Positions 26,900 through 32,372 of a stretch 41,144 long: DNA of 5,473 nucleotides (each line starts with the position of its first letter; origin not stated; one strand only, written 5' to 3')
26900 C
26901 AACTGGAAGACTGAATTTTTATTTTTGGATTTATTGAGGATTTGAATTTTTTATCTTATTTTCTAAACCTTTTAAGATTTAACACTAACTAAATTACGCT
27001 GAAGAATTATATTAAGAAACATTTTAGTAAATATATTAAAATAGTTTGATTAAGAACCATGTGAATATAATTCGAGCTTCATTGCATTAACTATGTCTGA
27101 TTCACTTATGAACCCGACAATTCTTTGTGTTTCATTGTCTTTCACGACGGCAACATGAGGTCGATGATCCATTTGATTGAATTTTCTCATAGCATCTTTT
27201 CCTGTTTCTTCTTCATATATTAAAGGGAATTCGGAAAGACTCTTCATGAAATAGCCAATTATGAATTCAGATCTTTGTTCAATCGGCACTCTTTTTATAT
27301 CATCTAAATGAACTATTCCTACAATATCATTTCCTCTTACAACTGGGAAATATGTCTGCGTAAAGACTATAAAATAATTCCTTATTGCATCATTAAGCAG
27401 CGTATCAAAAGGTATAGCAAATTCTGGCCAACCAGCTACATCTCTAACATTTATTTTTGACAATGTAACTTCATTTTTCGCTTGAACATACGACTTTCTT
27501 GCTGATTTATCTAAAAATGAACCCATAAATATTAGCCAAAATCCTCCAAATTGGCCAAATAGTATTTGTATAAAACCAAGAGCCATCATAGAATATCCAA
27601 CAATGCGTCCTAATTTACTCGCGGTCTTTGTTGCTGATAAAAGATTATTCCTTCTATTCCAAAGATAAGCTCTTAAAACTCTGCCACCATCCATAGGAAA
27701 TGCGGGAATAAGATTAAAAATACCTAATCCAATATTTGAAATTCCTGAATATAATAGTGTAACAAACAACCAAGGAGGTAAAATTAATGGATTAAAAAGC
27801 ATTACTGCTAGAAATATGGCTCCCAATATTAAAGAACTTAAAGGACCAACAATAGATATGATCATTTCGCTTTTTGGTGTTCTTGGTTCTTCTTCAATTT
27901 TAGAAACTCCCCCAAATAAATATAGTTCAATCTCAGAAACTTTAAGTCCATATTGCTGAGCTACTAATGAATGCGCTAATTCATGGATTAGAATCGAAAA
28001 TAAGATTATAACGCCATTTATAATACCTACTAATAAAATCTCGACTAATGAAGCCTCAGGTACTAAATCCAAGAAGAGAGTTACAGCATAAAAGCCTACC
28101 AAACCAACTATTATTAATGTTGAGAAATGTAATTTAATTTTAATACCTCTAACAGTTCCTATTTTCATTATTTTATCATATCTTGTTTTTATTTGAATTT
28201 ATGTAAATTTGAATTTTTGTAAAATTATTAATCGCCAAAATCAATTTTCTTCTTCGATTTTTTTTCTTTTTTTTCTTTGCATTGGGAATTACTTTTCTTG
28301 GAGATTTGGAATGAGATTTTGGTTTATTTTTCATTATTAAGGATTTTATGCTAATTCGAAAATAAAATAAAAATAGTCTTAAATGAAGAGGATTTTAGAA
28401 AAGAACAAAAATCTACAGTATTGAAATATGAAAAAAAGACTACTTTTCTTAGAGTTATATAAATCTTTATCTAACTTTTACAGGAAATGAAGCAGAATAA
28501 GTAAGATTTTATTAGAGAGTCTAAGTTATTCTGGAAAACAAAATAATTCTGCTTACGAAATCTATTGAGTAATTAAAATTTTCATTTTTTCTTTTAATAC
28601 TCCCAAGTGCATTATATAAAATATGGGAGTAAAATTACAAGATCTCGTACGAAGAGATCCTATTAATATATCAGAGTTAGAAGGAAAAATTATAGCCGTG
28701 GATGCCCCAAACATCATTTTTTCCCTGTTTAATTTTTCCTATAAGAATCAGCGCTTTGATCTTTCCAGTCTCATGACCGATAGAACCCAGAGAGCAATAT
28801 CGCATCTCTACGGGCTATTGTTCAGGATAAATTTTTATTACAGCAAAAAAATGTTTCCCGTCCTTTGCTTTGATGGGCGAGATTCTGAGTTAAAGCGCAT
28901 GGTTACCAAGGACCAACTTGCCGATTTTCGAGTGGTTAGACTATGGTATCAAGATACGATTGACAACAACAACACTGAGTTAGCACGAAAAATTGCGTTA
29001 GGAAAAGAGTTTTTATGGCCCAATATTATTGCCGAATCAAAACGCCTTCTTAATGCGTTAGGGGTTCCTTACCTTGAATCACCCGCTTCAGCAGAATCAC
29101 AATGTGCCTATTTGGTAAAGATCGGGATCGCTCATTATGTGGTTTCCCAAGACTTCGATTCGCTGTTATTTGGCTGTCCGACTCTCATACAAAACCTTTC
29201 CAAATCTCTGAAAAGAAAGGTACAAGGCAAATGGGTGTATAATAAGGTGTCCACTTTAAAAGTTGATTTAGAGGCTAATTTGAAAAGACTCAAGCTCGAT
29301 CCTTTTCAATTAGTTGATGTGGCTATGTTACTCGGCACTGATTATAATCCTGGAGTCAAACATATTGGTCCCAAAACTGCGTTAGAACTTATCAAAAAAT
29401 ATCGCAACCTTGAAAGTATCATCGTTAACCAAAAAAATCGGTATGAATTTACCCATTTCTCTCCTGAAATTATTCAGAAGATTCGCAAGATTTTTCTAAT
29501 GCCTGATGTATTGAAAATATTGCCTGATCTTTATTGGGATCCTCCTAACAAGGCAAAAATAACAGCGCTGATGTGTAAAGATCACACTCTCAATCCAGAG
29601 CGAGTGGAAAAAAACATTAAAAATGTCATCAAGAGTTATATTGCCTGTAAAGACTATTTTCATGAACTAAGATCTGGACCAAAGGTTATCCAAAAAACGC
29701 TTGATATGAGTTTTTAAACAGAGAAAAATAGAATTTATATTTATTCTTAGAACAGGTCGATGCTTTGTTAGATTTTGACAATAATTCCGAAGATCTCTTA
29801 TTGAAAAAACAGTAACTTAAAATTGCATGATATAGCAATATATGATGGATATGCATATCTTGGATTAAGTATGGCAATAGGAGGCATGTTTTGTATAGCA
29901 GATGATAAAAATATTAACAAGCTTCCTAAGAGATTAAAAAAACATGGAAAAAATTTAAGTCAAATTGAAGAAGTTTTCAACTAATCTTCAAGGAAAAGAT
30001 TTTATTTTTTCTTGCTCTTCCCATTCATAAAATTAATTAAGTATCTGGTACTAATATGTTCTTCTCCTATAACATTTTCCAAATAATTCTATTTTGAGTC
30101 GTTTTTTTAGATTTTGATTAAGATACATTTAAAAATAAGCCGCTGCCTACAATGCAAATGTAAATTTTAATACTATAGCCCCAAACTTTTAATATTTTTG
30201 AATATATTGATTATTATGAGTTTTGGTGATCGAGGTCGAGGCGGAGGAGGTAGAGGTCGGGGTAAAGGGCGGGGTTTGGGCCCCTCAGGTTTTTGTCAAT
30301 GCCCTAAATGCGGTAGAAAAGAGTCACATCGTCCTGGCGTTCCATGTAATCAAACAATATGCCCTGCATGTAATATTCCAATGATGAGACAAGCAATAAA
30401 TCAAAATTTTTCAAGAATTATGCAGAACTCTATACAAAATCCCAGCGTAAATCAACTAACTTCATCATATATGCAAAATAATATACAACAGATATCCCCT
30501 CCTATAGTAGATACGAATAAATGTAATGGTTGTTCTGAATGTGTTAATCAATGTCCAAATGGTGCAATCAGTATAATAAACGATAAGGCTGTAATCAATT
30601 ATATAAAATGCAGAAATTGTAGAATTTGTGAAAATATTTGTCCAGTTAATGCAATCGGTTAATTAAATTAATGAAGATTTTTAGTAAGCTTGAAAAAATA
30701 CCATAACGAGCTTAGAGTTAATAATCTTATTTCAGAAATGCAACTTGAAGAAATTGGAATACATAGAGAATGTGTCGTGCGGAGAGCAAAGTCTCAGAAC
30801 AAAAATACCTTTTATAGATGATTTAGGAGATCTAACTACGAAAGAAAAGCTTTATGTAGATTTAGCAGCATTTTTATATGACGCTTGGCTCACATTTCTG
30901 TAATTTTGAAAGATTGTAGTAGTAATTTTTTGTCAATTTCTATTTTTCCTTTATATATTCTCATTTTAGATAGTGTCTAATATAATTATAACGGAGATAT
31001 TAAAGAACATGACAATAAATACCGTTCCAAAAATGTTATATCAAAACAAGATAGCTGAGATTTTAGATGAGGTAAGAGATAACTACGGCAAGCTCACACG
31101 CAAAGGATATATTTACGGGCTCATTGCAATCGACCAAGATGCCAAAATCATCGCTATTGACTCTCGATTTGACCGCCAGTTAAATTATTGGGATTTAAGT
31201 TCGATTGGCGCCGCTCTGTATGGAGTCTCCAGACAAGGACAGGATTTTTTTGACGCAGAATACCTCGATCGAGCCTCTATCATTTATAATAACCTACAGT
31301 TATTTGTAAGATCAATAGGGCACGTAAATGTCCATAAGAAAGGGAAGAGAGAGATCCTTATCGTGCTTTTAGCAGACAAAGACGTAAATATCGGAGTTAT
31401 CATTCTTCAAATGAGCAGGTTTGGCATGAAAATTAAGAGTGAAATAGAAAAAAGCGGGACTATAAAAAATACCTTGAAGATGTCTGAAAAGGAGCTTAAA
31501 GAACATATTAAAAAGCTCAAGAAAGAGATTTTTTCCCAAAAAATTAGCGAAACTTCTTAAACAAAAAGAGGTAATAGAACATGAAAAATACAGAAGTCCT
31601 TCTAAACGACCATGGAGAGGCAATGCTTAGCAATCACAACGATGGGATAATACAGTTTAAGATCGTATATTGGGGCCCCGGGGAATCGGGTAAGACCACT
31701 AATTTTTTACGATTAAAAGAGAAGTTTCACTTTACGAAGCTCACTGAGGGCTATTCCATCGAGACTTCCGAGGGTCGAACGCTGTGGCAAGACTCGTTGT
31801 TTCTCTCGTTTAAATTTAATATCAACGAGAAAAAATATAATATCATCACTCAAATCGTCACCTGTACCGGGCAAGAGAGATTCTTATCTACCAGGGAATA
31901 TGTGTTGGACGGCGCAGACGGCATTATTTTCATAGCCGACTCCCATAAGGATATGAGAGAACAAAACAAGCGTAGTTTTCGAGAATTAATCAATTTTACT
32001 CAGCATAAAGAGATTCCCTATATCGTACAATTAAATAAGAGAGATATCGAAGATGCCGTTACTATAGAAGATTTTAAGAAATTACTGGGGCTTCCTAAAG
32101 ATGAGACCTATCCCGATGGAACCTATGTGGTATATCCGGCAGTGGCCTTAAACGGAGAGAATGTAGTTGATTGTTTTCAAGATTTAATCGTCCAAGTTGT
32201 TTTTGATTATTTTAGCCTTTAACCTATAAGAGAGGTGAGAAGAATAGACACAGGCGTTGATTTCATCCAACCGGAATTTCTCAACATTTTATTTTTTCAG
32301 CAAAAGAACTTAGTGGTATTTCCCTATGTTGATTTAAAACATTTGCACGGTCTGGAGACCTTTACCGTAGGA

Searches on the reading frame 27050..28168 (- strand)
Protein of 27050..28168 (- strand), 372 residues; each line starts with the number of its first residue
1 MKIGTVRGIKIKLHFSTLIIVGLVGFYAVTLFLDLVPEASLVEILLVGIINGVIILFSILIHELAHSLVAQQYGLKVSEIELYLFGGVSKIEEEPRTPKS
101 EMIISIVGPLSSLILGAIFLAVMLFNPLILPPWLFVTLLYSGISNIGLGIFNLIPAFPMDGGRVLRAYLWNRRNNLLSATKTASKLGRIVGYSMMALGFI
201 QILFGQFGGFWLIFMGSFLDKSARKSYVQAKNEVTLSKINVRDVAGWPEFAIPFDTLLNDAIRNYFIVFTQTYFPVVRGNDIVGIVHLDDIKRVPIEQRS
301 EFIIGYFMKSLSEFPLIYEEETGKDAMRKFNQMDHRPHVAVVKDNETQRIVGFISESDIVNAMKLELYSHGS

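Call 8: search_protein_families(library=pfam, proteins=[window:27050-28168:-], max_evalue=0.01)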
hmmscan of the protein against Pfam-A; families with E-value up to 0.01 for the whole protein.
window:27050-28168:- (372 aa): 4 families
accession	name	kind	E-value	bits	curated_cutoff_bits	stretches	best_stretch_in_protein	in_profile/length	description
PF02163.28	Peptidase_M50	-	4.4e-22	79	27.2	2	53-125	4-102/221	Peptidase family M50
PF00571.33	CBS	-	4.6e-12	46.5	24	2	313-363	8-55/57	CBS domain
PF13398.12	Peptidase_M50B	-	4.3e-06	27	26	1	49-127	15-93/201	Peptidase M50B-like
PF11667.14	DUF3267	-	0.0002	22.1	27.1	1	56-142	2-88/108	Putative zincin peptidase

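Call 11: find_encoding_contigs(protein=window:27050-28168:-, flank=4000, max_places=10)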
Protein window:27050-28168:- (372 aa): no gene with exactly this product is on record in the collection.

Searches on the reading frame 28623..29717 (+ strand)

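Call 12: search_protein_families(library=ncbifam, proteins=[window:28623-29717:+], max_evalue=0.00001)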
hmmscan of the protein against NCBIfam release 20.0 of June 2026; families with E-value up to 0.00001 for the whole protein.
window:28623-29717:+ (364 aa): 6 families
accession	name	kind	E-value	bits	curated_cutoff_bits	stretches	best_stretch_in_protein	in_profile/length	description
TIGR03674.1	fen_arch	equivalog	3.9e-79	266.2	351.95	1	1-338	1-326/338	flap endonuclease-1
TIGR00600.1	rad2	subfamily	2.7e-18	65.8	1204.4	1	135-261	778-892/1039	DNA excision repair protein (rad2)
NF004397.1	PRK05755.1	equivalog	4.9e-09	35.2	720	1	205-305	148-248/889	DNA polymerase I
TIGR00593.1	pola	equivalog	7.2e-09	34.6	600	1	206-295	149-239/890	DNA polymerase I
NF011547.0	PRK14976.1-4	equivalog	1.3e-07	31.2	305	1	207-293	155-243/291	5'-3' exonuclease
NF007017.0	PRK09482.1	equivalog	6.6e-06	25.9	261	0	214-272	154-214/257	flap endonuclease Xni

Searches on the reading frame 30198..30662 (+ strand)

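Call 68: search_protein_families(library=pfam, proteins=[window:30198-30662:+], max_evalue=0.001)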
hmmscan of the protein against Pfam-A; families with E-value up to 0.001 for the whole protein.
window:30198-30662:+ (154 aa): 8 families
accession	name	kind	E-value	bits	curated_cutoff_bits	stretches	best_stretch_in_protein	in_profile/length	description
PF00037.32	Fer4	-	6e-11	42.1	21.1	2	102-125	1-24/24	4Fe-4S binding domain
PF12837.12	Fer4_6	-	2.3e-08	34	25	2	103-124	3-24/24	4Fe-4S binding domain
PF12838.12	Fer4_7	-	1.7e-07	32.1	27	1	108-152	1-52/52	4Fe-4S dicluster domain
PF13187.11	Fer4_9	-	4.5e-07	30.2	27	1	108-153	1-52/52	4Fe-4S dicluster domain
PF13237.11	Fer4_10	-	8.8e-07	29.2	25.5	1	103-149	3-53/53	4Fe-4S dicluster domain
PF12797.12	Fer4_2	-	4.3e-06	26.8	24.5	1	101-120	2-21/22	4Fe-4S binding domain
PF14697.11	Fer4_21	-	2.1e-05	25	35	1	104-153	3-57/59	4Fe-4S dicluster domain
PF12800.12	Fer4_4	-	0.00045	20.8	24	0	107-122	2-17/17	4Fe-4S binding domain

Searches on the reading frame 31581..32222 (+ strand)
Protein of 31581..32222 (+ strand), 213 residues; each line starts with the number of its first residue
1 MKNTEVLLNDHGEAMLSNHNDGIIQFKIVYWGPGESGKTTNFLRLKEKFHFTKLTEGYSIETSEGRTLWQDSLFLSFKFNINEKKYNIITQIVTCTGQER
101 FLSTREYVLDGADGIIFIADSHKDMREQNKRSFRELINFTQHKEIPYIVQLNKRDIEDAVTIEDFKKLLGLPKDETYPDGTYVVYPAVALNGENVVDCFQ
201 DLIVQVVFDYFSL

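Call 68: search_protein_families(library=pfam, proteins=[window:31581-32222:+], max_evalue=0.001)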
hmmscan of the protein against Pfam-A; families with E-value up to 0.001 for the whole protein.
window:31581-32222:+ (213 aa): 4 families
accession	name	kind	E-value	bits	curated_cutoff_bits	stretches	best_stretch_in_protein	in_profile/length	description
PF00025.27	Arf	-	1.7e-11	44.3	22.3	1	72-203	55-171/174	ADP-ribosylation factor family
PF00009.33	GTP_EFTU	-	5.4e-07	29.8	26.5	1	83-202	66-182/188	Elongation factor Tu GTP binding domain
PF08477.19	Roc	-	8.4e-06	26.5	27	1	27-155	1-119/119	Ras of Complex, Roc, domain of DAPkinase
PF00071.28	Ras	-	2e-05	24.7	21.6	1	77-203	39-157/162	Ras family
